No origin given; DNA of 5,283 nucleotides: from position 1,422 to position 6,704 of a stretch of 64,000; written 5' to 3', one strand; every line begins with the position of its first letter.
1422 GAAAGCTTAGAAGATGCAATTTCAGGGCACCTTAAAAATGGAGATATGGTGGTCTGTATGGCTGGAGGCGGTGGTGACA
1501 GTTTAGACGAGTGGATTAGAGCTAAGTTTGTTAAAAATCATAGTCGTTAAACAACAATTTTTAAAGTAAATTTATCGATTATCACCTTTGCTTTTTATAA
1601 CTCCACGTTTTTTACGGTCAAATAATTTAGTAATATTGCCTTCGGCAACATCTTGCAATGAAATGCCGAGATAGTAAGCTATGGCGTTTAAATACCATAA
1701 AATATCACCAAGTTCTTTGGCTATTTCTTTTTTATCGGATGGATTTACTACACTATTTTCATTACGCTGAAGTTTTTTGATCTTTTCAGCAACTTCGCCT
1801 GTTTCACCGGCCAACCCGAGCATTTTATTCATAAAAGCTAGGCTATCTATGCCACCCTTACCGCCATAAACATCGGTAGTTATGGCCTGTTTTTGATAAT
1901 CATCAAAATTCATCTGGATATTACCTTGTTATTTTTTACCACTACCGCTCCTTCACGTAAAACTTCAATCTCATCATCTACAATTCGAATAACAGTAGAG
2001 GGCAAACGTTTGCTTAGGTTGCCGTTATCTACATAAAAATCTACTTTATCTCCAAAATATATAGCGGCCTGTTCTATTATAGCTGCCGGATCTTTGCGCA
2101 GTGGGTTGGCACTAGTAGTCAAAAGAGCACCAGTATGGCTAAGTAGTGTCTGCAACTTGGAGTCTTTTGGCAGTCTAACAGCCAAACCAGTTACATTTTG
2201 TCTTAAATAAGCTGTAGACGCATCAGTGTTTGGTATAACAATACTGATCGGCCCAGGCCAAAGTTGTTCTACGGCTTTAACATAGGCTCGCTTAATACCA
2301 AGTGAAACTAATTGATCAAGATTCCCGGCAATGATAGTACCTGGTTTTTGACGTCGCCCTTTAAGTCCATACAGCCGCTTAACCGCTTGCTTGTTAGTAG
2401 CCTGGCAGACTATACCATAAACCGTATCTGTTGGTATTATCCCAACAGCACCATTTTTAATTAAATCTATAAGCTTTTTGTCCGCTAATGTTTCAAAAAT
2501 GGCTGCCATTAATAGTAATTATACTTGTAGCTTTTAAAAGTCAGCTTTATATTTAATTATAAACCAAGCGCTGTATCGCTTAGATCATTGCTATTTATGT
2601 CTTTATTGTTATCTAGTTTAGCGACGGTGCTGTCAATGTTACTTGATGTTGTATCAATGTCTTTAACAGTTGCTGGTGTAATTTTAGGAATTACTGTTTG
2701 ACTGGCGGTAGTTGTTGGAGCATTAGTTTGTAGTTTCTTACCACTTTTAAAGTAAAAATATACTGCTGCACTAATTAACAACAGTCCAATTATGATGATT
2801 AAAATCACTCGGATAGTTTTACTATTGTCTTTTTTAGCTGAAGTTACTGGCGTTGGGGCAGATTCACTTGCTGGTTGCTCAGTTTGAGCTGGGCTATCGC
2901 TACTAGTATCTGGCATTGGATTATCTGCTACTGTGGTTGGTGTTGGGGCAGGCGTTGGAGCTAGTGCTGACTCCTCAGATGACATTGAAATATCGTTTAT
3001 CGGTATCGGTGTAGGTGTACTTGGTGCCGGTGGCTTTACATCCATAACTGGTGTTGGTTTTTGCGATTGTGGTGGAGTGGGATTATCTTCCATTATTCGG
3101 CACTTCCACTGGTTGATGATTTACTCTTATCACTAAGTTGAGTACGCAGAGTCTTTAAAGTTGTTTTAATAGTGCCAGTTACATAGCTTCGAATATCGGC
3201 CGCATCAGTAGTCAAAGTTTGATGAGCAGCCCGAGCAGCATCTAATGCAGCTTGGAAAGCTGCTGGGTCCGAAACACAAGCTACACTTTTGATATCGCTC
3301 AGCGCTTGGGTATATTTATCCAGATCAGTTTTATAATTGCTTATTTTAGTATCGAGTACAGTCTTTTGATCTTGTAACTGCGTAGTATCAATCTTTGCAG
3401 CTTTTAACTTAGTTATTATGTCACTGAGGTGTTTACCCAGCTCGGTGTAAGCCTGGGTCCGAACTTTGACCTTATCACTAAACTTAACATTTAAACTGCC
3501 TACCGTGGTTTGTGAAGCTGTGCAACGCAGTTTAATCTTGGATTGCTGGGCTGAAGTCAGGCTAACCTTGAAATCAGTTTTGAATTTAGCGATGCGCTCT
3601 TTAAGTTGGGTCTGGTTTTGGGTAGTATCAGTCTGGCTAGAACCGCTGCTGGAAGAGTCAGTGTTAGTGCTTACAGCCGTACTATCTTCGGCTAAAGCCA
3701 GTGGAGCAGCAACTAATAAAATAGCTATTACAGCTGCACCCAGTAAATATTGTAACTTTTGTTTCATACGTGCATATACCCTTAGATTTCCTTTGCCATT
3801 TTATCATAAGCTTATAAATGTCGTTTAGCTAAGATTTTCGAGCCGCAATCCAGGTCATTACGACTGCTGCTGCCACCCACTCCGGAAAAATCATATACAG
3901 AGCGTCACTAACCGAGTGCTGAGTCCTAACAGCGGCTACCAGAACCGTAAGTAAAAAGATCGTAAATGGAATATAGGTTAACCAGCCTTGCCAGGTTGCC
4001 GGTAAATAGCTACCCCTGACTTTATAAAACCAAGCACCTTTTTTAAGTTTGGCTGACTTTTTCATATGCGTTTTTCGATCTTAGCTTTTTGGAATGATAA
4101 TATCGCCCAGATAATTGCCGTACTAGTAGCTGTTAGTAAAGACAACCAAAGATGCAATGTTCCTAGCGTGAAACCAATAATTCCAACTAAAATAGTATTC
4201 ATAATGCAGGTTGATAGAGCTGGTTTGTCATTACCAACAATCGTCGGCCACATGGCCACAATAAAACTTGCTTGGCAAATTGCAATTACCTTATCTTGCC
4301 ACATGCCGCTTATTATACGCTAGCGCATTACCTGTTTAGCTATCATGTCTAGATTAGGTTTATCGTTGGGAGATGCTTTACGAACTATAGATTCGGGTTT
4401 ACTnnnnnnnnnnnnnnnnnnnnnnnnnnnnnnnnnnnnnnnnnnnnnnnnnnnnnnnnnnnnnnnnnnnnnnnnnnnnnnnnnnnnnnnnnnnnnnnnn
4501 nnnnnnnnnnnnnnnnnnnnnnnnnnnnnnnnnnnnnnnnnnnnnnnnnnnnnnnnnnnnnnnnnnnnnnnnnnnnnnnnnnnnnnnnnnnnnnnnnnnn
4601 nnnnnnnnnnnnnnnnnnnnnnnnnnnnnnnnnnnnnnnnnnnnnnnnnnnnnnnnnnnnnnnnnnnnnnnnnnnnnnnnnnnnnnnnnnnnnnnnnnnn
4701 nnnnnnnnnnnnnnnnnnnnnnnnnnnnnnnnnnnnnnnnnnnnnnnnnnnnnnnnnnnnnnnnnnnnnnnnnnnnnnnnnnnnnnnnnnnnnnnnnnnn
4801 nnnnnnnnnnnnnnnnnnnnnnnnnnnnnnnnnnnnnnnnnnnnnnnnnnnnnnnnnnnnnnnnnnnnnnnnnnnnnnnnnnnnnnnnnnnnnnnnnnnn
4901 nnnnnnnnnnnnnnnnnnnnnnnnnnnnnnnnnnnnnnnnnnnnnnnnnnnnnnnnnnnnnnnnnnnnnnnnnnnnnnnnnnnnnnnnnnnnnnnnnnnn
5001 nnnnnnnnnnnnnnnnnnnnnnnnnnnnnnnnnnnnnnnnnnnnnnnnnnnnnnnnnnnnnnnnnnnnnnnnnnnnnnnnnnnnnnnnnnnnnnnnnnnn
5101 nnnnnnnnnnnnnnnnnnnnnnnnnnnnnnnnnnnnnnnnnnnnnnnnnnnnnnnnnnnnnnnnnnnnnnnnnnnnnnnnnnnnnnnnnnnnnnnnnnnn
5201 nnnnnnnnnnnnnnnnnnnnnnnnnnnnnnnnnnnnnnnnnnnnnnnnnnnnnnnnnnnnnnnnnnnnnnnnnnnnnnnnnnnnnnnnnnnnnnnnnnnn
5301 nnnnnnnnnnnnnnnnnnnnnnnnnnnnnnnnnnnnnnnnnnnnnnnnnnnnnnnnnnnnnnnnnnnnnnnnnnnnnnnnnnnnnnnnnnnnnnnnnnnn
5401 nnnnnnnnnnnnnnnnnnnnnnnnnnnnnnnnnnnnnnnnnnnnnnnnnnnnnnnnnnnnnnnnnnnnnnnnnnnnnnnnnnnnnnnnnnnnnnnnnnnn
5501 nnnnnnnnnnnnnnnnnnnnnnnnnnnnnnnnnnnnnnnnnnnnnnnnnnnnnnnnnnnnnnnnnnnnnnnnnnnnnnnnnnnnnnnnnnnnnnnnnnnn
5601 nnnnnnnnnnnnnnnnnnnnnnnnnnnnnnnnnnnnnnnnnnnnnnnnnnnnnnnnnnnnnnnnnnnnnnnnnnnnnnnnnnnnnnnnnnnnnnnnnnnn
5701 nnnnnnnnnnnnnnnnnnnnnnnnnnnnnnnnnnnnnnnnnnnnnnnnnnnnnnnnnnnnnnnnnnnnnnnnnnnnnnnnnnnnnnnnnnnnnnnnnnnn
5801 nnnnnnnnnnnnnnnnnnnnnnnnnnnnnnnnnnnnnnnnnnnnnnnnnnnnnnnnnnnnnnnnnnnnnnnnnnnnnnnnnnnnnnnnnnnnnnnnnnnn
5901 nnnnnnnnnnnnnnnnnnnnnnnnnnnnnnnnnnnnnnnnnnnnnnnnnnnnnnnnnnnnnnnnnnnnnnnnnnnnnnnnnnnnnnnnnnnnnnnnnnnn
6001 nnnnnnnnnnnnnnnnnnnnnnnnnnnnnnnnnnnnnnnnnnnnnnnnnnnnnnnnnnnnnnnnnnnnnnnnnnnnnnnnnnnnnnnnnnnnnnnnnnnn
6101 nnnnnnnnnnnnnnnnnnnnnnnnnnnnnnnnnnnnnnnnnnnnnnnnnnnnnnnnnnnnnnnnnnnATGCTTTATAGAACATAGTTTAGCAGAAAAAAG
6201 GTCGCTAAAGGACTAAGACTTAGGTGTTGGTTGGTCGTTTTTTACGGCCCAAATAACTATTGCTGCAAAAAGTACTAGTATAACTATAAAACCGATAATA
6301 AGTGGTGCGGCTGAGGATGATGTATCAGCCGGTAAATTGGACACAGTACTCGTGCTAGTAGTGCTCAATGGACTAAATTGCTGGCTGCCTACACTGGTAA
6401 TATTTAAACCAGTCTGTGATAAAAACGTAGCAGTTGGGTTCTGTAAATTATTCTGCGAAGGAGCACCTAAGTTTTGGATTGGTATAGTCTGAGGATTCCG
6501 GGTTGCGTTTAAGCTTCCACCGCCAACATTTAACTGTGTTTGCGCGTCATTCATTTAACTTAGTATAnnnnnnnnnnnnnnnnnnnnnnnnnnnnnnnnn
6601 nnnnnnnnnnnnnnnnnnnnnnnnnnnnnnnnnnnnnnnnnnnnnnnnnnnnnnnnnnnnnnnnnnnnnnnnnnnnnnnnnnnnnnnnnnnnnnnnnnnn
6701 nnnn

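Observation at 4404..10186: Five-gene operon: an ABC-2 exporter bracketed by two paralogous membrane-anchored Ig-like/beta-propeller proteins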

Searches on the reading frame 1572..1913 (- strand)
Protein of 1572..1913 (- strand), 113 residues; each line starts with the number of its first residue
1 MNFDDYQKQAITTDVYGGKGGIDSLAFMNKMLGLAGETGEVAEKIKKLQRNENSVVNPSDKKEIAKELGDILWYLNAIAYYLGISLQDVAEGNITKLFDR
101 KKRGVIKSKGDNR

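Call 61: search_protein_families(library=pfam, proteins=[window:1572-1913:-], max_evalue=0.001)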
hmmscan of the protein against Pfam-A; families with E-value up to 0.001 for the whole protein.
window:1572-1913:- (113 aa): 1 family
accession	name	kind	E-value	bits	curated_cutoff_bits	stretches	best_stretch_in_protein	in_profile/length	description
PF03819.22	MazG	-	4.5e-13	49.7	22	1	31-103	7-72/74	MazG nucleotide pyrophosphohydrolase domain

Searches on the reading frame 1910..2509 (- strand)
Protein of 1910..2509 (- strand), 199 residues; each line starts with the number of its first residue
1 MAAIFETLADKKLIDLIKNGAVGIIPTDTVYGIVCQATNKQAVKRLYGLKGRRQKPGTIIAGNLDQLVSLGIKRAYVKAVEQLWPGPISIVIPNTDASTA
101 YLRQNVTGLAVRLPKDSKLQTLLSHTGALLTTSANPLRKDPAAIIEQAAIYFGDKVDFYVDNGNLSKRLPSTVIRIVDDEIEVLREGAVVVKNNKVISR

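Call 61: search_protein_families(library=pfam, proteins=[window:1910-2509:-], max_evalue=0.001)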
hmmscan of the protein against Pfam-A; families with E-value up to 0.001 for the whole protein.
window:1910-2509:- (199 aa): 1 family
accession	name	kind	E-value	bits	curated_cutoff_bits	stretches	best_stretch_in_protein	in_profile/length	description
PF01300.24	Sua5_yciO_yrdC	-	5.4e-42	143.7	25.1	1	16-187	2-178/178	Telomere recombination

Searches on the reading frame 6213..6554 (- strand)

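Call 4: search_protein_families(library=pfam, proteins=[window:6213-6554:-], max_evalue=1)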
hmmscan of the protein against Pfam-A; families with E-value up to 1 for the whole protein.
window:6213-6554:- (113 aa): 2 families
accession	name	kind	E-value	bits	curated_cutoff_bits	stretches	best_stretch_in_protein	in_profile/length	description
PF20087.4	DUF6479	-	0.041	14.8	25.4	1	71-107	10-45/120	Family of unknown function (DUF6479)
PF03597.20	FixS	-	0.047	13.9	23.1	1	86-108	7-29/44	Cytochrome oxidase maturation protein cbb3-type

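Call 6: search_protein_families(library=ncbifam, proteins=[window:6213-6554:-], max_evalue=0.01)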
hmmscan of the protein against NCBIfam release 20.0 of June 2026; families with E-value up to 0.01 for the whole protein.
window:6213-6554:- (113 aa): 0 families
